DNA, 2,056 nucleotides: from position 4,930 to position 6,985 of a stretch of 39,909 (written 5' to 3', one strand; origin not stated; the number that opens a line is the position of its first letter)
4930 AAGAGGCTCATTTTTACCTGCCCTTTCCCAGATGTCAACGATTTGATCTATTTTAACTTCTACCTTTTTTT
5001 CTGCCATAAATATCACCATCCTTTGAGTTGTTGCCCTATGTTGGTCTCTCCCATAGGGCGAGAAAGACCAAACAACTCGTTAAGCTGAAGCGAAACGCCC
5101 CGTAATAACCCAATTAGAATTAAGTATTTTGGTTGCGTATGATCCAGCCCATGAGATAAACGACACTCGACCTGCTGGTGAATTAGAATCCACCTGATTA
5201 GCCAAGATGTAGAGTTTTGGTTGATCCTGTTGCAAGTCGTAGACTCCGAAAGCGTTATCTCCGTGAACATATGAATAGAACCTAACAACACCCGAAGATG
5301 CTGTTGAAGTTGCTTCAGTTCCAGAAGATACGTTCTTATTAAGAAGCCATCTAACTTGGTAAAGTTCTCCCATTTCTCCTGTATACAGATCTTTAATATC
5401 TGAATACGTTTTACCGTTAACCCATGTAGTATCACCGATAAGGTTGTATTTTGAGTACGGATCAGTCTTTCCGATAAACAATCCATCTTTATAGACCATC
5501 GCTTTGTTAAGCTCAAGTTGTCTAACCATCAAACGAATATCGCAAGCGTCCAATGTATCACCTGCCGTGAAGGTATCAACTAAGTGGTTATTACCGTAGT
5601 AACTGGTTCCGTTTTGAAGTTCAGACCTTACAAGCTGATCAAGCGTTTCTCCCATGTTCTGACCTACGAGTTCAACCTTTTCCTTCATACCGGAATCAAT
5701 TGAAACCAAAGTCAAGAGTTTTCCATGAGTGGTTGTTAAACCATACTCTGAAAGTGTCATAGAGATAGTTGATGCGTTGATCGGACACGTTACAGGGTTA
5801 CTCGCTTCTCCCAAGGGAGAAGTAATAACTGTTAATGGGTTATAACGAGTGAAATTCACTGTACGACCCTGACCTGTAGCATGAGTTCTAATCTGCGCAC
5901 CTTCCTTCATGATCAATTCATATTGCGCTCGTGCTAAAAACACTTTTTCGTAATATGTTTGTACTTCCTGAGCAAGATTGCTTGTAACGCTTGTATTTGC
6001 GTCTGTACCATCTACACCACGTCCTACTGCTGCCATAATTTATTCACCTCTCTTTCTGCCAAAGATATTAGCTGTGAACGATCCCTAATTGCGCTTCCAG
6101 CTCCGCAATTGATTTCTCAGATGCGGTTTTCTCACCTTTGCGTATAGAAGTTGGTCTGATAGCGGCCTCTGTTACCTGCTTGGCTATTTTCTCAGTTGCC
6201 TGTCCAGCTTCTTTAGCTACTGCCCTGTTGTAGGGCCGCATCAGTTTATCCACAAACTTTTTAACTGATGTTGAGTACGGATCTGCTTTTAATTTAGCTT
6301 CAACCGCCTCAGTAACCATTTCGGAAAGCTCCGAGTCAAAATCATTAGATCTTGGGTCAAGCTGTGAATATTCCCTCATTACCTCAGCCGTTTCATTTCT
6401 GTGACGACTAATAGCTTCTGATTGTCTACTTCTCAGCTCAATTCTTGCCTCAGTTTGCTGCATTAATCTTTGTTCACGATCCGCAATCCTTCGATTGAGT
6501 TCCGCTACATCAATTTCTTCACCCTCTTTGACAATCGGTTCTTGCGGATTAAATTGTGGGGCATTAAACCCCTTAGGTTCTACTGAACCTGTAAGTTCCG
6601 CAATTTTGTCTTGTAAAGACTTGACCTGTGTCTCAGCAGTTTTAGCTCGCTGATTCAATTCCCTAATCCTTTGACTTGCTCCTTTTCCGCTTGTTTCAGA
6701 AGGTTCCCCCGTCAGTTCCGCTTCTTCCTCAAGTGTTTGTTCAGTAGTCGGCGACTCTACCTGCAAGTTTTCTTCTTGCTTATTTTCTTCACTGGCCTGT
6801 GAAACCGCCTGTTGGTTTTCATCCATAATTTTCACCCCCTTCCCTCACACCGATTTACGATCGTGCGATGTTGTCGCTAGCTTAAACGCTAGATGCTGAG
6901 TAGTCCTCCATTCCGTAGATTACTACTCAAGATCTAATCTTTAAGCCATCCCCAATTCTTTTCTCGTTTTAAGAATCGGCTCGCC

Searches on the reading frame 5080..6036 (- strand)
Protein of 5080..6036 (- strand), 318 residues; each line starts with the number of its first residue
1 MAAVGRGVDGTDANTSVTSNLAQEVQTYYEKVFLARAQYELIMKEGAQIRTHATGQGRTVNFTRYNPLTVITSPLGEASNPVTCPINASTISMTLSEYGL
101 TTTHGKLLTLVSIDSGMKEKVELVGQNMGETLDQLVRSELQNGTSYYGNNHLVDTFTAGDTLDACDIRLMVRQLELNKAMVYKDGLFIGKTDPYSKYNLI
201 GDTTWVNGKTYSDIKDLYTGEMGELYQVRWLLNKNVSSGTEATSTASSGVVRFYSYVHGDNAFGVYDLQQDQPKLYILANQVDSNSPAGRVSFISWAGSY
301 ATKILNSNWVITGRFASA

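Call 15: search_protein_families(library=pfam, proteins=[window:5080-6036:-], max_evalue=0.01)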
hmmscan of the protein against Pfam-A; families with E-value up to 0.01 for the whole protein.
window:5080-6036:- (318 aa): 0 families

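Call 24: search_protein_families(library=phrogs, proteins=[window:5080-6036:-], max_evalue=0.01)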
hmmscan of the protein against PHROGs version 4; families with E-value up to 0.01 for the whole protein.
window:5080-6036:- (318 aa): 1 family
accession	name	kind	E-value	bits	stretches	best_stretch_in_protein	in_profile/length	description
phrog_1357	-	head and packaging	2.9e-40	139.3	1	10-312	18-341/356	major head protein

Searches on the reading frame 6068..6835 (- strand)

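Call 15: search_protein_families(library=pfam, proteins=[window:6068-6835:-], max_evalue=0.01)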
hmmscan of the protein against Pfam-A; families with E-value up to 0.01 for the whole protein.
window:6068-6835:- (255 aa): 1 family
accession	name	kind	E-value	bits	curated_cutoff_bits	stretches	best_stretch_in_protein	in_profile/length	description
PF10779.14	XhlA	-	0.00021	21.8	34.7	1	47-84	10-47/67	Haemolysin XhlA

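Call 24: search_protein_families(library=phrogs, proteins=[window:6068-6835:-], max_evalue=0.01)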
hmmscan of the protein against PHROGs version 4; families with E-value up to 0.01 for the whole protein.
window:6068-6835:- (255 aa): 2 families
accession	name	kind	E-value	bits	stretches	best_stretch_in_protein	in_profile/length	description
phrog_15186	-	unknown function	0.001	20.5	1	44-230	90-251/270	-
phrog_8438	-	unknown function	0.0064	16.5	0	162-212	138-188/419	-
